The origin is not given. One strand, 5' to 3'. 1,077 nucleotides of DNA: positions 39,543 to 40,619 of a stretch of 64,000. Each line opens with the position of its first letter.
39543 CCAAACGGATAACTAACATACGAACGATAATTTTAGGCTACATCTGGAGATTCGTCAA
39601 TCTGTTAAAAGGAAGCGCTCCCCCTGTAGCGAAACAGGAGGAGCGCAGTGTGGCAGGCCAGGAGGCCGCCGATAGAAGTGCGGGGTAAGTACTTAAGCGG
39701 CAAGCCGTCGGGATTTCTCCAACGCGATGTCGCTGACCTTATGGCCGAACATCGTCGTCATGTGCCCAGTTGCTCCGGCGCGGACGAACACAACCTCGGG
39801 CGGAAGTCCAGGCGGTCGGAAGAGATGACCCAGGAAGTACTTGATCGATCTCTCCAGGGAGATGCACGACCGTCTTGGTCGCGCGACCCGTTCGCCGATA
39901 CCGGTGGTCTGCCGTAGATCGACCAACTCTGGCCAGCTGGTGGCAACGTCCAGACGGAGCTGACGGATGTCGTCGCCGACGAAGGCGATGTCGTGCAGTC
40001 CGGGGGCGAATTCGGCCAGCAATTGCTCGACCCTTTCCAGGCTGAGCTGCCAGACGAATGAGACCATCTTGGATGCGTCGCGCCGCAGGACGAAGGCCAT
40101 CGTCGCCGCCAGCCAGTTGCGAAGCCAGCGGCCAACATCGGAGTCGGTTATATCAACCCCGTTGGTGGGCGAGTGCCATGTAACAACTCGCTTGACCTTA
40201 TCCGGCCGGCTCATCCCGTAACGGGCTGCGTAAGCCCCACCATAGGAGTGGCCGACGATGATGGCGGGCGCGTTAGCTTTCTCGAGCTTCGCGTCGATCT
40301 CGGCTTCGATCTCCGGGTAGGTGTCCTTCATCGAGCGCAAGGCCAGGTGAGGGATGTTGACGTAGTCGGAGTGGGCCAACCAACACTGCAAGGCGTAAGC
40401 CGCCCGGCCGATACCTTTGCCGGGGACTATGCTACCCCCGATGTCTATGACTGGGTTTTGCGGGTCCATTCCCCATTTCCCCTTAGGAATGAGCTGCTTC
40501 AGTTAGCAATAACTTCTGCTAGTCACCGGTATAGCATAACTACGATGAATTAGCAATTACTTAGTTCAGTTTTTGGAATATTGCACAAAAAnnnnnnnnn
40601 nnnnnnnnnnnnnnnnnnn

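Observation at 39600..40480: GC-rich alpha/beta hydrolase inserted inside the conserved rpsP-KH-trmD / rnc-nudix-nusB-rpmF neighbourhood; second GC-rich patch at 23.45-24.33 kb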

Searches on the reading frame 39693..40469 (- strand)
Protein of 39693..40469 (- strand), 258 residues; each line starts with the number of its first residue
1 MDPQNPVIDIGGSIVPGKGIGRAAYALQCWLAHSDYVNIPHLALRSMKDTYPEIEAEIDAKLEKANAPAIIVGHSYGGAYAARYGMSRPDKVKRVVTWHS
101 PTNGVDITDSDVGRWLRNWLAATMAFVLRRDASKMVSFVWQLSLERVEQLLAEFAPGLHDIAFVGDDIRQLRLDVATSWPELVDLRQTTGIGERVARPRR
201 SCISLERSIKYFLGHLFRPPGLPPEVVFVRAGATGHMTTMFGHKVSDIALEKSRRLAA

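Call 3: search_protein_families(library=pfam, proteins=[window:39693-40469:-], max_evalue=0.01)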
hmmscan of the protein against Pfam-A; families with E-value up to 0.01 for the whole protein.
window:39693-40469:- (258 aa): 4 families
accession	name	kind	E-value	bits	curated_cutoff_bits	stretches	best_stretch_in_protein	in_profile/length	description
PF00561.26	Abhydrolase_1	-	1.2e-06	28.8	25.8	1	67-142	69-150/245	alpha/beta hydrolase fold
PF12697.13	Abhydrolase_6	-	3.5e-06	28.3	26.3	1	55-157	58-157/217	Alpha/beta hydrolase family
PF12146.15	Hydrolase_4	-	3.6e-05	23.6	27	1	60-107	69-115/239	Serine aminopeptidase, S33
PF07819.20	PGAP1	-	0.00039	20.7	24.3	1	42-107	74-134/233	PGAP1-like alpha/beta domain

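Call 7: find_homologous_proteins(query=window:39693-40469:-)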
Query window:39693-40469:- (258 aa): 1 proteins with E <= 0.001 among 1231 candidates.
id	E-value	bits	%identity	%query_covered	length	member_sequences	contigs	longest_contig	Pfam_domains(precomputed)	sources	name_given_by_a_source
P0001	2.1e-171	586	100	100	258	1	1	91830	PF12697.14,PF00561.27,PF12146.16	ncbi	-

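Call 9: find_encoding_contigs(protein=P0001, flank=10000)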
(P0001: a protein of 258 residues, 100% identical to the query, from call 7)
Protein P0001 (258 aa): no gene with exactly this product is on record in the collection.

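Call 23: search_protein_representatives(protein=window:39693-40469:-)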
Query: 258 residues. Proteins with E-value up to 0.001 (for the whole library): 18; up to 1e-10: 5; up to 1e-30: 1. The best 18 are listed.
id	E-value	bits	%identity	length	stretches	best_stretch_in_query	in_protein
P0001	6.8e-172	586.2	100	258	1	1-258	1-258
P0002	3.1e-21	92.5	32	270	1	1-242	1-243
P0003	1.1e-16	77.6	28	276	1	1-238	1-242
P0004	8.9e-14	68.0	31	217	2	13-117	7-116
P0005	1.9e-12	63.6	32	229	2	154-241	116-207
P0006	2.3e-09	53.6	31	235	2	153-247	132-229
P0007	1.5e-08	50.9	34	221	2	14-105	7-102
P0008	5.5e-08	49.1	37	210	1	3-125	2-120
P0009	8.7e-06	41.8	35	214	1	3-103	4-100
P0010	1.3e-05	41.3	34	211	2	155-246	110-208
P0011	3.2e-05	40.0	31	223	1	7-157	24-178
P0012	7.9e-05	38.7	36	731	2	47-112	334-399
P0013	1.7e-04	37.6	30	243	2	10-107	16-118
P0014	2.4e-04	37.1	45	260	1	46-107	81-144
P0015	2.8e-04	36.9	35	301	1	57-137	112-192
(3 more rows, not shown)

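Call 26: find_homologous_proteins(query=A1, max_evalue=0.001)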
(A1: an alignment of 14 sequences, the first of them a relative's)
Query A1 (14 sequences) (258 aa, profile of the alignment): 40 proteins with E <= 0.001 among 8000 candidates.
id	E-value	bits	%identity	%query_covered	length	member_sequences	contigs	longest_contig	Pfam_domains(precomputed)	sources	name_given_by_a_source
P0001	2.8e-70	254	100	100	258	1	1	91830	PF12697.14,PF00561.27,PF12146.16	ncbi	-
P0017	9.0e-58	214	32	50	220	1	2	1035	-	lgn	-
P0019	6.0e-51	191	33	27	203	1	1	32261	-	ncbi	-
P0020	7.6e-35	138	30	38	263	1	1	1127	PF00756.27,PF00561.27,PF12146.16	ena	-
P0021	2.7e-18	84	33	21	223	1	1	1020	PF12697.14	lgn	-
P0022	6.9e-11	60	35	15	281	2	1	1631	PF02089.22,PF05057.21,PF12697.14,PF01674.25,PF00561.27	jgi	jgi:pimeloyl-ACP methyl ester carboxylesterase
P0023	7.0e-11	60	31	28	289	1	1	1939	PF02089.22,PF12697.14,PF01674.25,PF00561.27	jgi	jgi:pimeloyl-ACP methyl ester carboxylesterase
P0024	8.0e-11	60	38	15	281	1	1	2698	PF02089.22,PF05057.21,PF12697.14,PF01674.25,PF00561.27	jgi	jgi:pimeloyl-ACP methyl ester carboxylesterase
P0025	2.0e-10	59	38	15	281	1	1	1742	PF02089.22,PF05057.21,PF12697.14,PF01674.25,PF00561.27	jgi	jgi:pimeloyl-ACP methyl ester carboxylesterase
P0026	2.2e-10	58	31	27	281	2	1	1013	PF02089.22,PF05057.21,PF12697.14,PF01674.25,PF00561.27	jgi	jgi:pimeloyl-ACP methyl ester carboxylesterase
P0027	9.1e-10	56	29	38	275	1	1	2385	PF12697.14,PF00561.27,PF07819.20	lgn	-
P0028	2.0e-9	55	33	36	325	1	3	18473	PF02089.22,PF12697.14,PF00561.27,PF07819.20,PF24096.3,PF12146.16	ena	-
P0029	5.9e-9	54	48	14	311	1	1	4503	PF02089.22,PF06028.18,PF12697.14,PF01674.25,PF00561.27,PF07819.20,PF12146.16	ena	-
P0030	1.1e-8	53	26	27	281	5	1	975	PF02089.22,PF05057.21,PF12697.14,PF01674.25,PF00561.27,PF24096.3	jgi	jgi:pimeloyl-ACP methyl ester carboxylesterase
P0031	2.5e-8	52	32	34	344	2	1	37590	PF02089.22,PF24708.1,PF00561.27,PF07819.20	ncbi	-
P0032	4.2e-8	51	28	38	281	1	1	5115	PF02089.22,PF00561.27,PF07819.20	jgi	jgi:triacylglycerol lipase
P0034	9.5e-8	50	31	38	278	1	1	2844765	PF12697.14,PF00561.27,PF07819.20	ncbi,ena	-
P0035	2.3e-7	49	40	19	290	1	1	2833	PF00561.27,PF07819.20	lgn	-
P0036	5.7e-7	47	24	34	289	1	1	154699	PF12697.14,PF01674.25,PF00561.27,PF24096.3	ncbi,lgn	ncbi:esterase/lipase family protein [Streptomyces sp. NPDC004838]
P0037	1.4e-6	46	40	19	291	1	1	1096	PF00561.27,PF07819.20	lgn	-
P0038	1.4e-6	46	24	34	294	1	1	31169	PF02089.22,PF12697.14,PF01674.25,PF00561.27,PF24096.3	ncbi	ncbi:esterase/lipase family protein [Streptomyces sp. NPDC004726]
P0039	1.8e-6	46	36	14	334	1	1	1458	PF02089.22,PF05057.21,PF12697.14,PF00561.27,PF07819.20,PF24096.3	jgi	jgi:pimeloyl-ACP methyl ester carboxylesterase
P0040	2.1e-6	45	34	17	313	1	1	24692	PF02089.22,PF12697.14,PF01674.25,PF00561.27,PF12146.16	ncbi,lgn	-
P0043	1.7e-5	42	27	26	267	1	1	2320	PF02089.22,PF06028.18,PF12697.14,PF00561.27,PF07819.20,PF24096.3,PF12146.16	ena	-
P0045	2.9e-5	42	88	3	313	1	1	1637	PF02089.22,PF12697.14,PF01674.25,PF00561.27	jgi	jgi:triacylglycerol esterase/lipase EstA (alpha/beta hydrolase family)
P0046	4.1e-5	41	41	13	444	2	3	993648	PF02089.22,PF05057.21,PF00561.27,PF07819.20,PF24096.3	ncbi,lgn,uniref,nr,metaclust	ncbi:esterase/lipase family protein [Cardinium endosymbiont of Bemisia tabaci]|uniref:esterase/lipas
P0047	9.2e-5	40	26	26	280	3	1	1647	PF02089.22,PF06028.18,PF12697.14,PF01674.25,PF00561.27,PF07819.20,PF24096.3,PF12146.16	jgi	jgi:triacylglycerol esterase/lipase EstA (alpha/beta hydrolase family)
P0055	4.7e-4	38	27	26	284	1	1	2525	PF02089.22,PF06028.18,PF12697.14,PF01674.25,PF00561.27,PF07819.20,PF24096.3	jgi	jgi:triacylglycerol lipase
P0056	7.7e-4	37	27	19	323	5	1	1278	PF02089.22,PF05057.21,PF01674.25,PF07819.20,PF24096.3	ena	-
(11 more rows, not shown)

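Call 30: find_encoding_contigs(protein=P0002, flank=8000)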
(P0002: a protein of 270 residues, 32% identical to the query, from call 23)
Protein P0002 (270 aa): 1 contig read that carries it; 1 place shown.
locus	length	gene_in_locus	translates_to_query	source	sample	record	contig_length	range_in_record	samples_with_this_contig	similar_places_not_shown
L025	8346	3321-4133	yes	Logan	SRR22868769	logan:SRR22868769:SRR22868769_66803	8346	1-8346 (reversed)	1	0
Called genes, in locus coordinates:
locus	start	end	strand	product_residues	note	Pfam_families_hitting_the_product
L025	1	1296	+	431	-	?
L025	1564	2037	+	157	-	PF01029:NusB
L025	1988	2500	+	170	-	PF00293:NUDIX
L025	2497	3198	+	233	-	PF22935:RM44_endonuclase (weak), PF14622:Ribonucleas_3_3, PF00636:Ribonuclease_3, PF00035:dsrm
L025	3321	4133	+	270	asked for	PF12697:Abhydrolase_6, PF00561:Abhydrolase_1 (weak), PF12146:Hydrolase_4 (faint)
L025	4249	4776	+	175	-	-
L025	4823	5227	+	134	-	PF13083:KH_KhpA-B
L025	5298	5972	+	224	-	PF01746:tRNA_m1G_MT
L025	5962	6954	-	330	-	PF00144:Beta-lactamase (faint), PF13354:Beta-lactamase2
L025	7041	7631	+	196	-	PF00081:Sod_Fe_N, PF02777:Sod_Fe_C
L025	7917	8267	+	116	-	-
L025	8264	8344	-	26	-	?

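Call 31: find_encoding_contigs(protein=P0003, flank=8000, max_places=3)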
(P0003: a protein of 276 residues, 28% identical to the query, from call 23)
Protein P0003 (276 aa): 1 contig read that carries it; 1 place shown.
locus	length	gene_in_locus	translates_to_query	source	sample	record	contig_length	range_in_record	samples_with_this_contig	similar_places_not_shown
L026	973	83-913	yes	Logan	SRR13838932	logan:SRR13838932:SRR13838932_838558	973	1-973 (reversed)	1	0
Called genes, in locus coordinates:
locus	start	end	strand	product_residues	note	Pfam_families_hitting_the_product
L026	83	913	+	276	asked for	-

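Call 32: find_encoding_contigs(protein=P0004, flank=8000, max_places=3)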
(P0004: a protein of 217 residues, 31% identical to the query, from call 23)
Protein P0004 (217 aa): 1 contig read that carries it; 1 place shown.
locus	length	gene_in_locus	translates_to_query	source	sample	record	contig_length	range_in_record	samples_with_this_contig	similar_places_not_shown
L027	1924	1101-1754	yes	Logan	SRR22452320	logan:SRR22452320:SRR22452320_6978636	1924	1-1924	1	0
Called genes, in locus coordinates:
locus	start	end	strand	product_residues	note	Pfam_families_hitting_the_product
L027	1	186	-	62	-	?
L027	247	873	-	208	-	PF00782:DSPc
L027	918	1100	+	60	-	-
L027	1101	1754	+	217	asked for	-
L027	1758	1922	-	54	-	?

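Call 33: find_encoding_contigs(protein=P0005, flank=8000, max_places=3)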
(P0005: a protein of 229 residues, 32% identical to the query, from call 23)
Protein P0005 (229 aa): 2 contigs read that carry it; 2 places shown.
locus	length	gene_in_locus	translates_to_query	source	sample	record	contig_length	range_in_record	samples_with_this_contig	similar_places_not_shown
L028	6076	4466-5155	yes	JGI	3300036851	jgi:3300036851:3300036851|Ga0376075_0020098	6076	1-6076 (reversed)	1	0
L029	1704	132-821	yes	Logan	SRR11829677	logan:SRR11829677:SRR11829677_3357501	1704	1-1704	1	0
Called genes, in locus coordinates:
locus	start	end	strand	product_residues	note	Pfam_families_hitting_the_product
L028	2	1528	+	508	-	?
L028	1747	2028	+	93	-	PF13560:HTH_31, PF12844:HTH_19 (faint), PF01381:HTH_3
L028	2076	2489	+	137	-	PF02620:YceD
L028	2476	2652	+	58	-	PF01783:Ribosomal_L32p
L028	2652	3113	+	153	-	PF01029:NusB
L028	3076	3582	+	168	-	PF00293:NUDIX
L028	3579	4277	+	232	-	PF22935:RM44_endonuclase, PF14622:Ribonucleas_3_3, PF00636:Ribonuclease_3, PF00035:dsrm, PF22892:DSRM_MRPL44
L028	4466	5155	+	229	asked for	PF12146:Hydrolase_4 (weak)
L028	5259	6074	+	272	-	?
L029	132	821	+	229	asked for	PF12146:Hydrolase_4 (weak)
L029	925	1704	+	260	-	?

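Call 34: find_encoding_contigs(protein=P0008, flank=8000, max_places=3)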
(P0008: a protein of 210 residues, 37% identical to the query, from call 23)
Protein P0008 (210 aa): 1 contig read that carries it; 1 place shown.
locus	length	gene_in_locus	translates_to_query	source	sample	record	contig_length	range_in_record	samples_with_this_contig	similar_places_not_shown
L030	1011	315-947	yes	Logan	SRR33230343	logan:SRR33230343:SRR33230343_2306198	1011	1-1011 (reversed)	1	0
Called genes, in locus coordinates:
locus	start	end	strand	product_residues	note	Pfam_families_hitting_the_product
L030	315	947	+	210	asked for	PF00561:Abhydrolase_1 (weak)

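Call 46: predict_structure(alignment_id=A2)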
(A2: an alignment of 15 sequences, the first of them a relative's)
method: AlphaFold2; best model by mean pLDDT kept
length: 258 residues; sequences in the alignment: 15
mean_pLDDT: 89.0   pTM: 0.89
mean pLDDT of the five models: 89.0, 86.6, 86.0, 83.1, 81.3
residues with pLDDT >= 90: 144; 70-90: 108; 50-70: 1; < 50: 5
segments of 3 or more residues with pLDDT < 50: 254-258
pLDDT, mean of each block of 10 residues (from residue 1): 91 82 88 92 92 97 93 96 98 96 83 84 84 83 89 91 92 97 96 84 89 93 93 89 87 49
secondary structure, 60 per line:
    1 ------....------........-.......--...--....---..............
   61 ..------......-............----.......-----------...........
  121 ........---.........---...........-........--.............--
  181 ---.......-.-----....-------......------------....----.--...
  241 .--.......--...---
elements in order: E7-10 H17-24 H26-32 E35-37 H40-43 H47-62 E69-74 H76-87 E92-98 H110-128 H132-140 H144-154 H156-163 H166-178 E184-190 H198-201 E209-214 E227-230 H238-241 H244-250
